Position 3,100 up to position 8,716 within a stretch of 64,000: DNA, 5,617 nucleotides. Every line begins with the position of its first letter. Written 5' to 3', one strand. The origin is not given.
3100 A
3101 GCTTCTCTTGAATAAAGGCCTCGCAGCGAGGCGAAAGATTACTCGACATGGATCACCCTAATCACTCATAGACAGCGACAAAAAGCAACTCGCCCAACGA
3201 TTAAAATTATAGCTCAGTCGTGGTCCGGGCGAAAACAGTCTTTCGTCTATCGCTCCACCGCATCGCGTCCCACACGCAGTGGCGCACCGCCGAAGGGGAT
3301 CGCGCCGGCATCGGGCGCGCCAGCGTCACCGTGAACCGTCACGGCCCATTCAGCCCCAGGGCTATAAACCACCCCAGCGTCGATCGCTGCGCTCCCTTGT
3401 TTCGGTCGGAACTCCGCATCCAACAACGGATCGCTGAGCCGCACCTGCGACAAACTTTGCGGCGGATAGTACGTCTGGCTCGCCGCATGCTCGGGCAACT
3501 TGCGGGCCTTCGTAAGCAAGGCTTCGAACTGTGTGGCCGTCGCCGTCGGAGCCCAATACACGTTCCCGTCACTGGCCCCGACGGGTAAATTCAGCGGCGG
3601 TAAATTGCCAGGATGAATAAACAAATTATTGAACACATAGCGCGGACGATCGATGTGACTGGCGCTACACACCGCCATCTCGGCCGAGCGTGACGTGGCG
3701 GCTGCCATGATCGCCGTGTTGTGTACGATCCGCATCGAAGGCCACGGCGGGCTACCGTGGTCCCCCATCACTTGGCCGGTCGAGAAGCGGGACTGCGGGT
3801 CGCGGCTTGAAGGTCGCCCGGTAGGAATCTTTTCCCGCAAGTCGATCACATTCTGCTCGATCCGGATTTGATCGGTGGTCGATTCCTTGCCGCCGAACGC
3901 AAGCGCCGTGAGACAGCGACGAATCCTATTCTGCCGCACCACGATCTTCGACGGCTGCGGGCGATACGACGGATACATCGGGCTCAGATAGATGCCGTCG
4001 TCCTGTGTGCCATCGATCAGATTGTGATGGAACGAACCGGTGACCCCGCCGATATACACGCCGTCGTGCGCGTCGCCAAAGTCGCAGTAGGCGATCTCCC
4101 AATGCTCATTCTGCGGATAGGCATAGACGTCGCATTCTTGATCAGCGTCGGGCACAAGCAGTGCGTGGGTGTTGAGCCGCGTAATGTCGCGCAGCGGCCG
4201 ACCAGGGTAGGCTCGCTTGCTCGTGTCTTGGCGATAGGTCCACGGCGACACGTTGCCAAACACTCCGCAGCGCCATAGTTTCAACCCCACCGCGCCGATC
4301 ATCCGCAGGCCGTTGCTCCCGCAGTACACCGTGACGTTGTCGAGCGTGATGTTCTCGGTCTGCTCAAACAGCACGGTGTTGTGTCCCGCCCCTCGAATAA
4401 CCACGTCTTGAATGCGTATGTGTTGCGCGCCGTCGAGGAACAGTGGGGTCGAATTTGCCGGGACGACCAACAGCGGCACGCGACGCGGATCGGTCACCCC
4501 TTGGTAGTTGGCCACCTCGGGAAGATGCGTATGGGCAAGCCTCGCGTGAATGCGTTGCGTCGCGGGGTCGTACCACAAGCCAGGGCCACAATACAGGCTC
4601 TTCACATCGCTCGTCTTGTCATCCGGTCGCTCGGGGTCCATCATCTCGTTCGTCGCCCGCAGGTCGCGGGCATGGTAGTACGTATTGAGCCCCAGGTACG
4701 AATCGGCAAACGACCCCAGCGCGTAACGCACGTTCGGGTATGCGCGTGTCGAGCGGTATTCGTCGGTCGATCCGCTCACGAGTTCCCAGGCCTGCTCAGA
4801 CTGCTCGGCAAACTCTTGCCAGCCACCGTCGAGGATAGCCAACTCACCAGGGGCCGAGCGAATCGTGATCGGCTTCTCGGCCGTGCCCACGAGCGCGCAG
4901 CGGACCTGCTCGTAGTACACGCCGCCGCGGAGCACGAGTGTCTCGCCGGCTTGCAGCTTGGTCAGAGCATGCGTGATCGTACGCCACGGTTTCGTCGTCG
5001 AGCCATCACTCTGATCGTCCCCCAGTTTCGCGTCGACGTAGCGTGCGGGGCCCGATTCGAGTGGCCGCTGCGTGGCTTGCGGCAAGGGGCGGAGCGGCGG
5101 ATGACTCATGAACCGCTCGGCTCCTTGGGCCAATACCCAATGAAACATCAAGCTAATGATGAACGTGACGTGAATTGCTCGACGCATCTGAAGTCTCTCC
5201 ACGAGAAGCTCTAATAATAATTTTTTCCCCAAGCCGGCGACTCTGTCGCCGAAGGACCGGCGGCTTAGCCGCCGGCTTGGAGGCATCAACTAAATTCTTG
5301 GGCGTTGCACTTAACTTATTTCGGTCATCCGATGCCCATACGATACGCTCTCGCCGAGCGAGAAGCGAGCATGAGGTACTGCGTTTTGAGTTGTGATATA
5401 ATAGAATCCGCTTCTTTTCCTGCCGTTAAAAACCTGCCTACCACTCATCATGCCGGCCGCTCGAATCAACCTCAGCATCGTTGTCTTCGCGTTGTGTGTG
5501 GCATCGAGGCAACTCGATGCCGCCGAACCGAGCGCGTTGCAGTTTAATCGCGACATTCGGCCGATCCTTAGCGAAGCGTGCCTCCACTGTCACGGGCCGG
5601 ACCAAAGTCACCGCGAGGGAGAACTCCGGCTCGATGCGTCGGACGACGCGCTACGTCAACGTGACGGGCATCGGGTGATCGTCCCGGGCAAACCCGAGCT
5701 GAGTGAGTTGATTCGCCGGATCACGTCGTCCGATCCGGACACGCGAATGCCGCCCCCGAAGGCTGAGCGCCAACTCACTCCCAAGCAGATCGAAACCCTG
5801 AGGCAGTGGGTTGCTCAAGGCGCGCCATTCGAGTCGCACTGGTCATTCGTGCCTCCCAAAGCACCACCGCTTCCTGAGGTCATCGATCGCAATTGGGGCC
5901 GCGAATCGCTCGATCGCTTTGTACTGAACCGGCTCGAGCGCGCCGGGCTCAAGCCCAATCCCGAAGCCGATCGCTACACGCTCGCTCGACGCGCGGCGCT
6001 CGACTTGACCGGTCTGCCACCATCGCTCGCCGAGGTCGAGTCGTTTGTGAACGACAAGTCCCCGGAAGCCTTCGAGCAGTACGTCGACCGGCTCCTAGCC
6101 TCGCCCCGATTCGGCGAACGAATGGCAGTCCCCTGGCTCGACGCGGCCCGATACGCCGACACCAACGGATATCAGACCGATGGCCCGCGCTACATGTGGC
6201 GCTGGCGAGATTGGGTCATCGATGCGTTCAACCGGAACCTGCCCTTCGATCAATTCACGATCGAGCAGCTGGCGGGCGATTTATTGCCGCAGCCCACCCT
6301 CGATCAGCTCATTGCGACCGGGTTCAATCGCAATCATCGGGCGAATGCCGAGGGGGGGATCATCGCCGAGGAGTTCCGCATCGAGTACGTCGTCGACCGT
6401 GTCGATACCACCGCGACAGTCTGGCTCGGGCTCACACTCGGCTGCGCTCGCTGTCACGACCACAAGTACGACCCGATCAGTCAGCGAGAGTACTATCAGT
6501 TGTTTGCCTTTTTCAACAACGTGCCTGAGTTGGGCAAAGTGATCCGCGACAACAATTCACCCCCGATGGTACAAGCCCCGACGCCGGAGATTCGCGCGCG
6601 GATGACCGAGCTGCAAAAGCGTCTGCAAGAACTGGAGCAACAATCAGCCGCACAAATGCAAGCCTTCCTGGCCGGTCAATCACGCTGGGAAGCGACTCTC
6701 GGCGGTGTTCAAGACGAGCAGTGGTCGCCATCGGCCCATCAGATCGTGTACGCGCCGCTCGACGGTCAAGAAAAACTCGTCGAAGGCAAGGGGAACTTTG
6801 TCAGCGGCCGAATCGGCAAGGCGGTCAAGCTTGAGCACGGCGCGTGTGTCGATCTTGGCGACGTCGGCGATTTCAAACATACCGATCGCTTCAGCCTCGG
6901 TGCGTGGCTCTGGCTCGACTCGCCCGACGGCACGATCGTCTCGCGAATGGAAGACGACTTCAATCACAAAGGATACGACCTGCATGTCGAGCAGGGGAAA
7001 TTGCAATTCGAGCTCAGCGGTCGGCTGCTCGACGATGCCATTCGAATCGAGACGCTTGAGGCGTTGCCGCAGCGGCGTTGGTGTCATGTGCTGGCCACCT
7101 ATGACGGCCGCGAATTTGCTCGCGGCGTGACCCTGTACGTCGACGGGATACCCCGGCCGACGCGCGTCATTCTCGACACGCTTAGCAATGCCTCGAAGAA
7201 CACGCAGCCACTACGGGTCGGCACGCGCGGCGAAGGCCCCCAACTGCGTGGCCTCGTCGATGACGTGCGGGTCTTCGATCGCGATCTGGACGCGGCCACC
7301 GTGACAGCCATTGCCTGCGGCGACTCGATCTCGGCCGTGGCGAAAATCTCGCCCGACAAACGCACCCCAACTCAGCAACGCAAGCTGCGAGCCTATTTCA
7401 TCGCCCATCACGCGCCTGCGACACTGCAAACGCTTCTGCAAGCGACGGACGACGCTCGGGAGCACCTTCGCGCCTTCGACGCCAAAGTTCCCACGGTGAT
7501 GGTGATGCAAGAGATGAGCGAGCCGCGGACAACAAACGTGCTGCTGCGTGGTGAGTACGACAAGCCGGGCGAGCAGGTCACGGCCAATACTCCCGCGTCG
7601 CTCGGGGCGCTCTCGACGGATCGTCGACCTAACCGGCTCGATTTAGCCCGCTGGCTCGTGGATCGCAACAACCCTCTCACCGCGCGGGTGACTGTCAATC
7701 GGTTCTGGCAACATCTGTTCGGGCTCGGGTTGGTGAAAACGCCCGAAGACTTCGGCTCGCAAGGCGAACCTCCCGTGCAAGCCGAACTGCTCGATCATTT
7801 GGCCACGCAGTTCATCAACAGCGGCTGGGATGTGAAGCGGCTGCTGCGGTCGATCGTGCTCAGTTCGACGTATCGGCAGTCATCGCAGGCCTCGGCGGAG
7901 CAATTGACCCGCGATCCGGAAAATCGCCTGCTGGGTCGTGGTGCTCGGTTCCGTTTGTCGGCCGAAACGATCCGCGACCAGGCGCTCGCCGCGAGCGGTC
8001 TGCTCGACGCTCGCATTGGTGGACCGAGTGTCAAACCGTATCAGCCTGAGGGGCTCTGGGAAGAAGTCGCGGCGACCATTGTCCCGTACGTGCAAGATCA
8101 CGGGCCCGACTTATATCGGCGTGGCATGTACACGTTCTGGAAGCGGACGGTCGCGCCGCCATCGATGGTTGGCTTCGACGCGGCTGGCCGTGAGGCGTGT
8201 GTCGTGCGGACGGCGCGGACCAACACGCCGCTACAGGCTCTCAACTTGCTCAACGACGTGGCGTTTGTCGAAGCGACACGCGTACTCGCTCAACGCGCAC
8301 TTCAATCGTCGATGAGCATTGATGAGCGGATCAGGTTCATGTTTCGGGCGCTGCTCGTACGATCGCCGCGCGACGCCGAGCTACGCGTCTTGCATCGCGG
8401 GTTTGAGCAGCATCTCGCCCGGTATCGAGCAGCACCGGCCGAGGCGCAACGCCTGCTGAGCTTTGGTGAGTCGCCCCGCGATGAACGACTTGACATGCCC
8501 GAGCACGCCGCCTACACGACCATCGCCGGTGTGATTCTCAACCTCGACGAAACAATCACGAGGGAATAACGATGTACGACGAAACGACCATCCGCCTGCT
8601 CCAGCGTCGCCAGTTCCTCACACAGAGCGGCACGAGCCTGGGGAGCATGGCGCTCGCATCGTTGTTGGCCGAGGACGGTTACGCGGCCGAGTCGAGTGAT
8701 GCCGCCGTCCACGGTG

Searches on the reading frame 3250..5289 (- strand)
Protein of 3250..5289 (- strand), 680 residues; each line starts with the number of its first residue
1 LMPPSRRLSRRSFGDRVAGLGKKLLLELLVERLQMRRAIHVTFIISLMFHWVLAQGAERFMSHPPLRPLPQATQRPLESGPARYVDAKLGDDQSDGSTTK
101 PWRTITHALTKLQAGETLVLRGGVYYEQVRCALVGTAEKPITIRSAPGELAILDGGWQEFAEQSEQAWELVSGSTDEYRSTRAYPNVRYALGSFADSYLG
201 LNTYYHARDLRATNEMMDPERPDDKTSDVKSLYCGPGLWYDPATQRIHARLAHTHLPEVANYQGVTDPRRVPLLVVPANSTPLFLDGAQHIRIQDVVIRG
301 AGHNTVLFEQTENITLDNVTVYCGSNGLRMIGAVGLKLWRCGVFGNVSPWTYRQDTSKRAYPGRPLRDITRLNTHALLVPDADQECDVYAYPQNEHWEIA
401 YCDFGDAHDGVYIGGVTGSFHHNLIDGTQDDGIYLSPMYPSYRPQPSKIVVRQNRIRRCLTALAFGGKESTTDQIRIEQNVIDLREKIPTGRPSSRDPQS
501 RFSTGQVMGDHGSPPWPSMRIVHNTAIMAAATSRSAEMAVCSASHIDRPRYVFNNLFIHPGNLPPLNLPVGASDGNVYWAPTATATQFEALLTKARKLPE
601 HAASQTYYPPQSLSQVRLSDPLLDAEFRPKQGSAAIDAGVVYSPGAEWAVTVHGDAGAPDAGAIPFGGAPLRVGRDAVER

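Call 67: search_protein_families(library=pfam, proteins=[window:3250-5289:-], max_evalue=0.00001)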
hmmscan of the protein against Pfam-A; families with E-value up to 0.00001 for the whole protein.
window:3250-5289:- (680 aa): 1 family
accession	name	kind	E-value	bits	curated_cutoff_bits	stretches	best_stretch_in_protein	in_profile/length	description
PF13229.12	Beta_helix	-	5.9e-07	29.7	25.9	0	394-480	8-90/158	Right handed beta helix region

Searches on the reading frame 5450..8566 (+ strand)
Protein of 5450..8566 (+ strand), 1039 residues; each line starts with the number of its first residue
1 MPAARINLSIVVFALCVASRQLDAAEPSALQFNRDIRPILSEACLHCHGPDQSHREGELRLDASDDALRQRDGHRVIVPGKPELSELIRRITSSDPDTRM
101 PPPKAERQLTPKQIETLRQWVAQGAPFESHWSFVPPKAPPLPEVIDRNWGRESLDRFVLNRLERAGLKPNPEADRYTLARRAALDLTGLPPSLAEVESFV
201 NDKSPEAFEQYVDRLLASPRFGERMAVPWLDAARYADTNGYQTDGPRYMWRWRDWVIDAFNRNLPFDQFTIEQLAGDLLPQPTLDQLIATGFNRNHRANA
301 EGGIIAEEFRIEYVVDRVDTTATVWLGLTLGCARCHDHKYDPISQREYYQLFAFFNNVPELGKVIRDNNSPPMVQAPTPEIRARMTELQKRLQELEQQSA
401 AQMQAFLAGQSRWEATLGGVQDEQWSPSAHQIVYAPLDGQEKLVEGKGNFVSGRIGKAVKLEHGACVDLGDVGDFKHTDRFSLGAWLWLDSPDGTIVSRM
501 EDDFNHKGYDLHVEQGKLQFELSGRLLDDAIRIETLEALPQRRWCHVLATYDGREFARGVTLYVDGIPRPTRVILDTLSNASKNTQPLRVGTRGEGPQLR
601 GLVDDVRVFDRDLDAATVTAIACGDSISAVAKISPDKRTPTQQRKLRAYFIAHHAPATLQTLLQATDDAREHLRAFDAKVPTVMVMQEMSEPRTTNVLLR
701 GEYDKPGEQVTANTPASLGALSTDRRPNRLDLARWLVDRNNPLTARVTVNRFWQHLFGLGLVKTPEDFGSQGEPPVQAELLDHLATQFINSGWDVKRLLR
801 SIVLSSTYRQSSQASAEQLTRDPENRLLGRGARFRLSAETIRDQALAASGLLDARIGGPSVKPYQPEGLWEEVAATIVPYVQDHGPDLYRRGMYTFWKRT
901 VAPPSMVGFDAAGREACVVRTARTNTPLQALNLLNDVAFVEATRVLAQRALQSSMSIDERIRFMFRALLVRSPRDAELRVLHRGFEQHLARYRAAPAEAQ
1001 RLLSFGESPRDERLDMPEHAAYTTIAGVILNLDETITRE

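Call 67: search_protein_families(library=pfam, proteins=[window:5450-8566:+], max_evalue=0.00001)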
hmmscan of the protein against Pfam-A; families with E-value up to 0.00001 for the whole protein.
window:5450-8566:+ (1039 aa): 4 families
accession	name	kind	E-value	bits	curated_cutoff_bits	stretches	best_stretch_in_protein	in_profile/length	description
PF07587.16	PSD1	-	4.3e-99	331.3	28.5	1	728-982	1-241/244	Protein of unknown function (DUF1553)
PF07583.16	PSCyt2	-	9.4e-89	297.3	29.8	1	154-359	2-208/209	Protein of unknown function (DUF1549)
PF13385.13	Laminin_G_3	-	3.6e-19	69.8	27.6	1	467-618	7-150/151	Concanavalin A-like lectin/glucanases superfamily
PF07635.16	PSCyt1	-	1.1e-18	68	22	1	44-103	1-58/59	Planctomycete cytochrome C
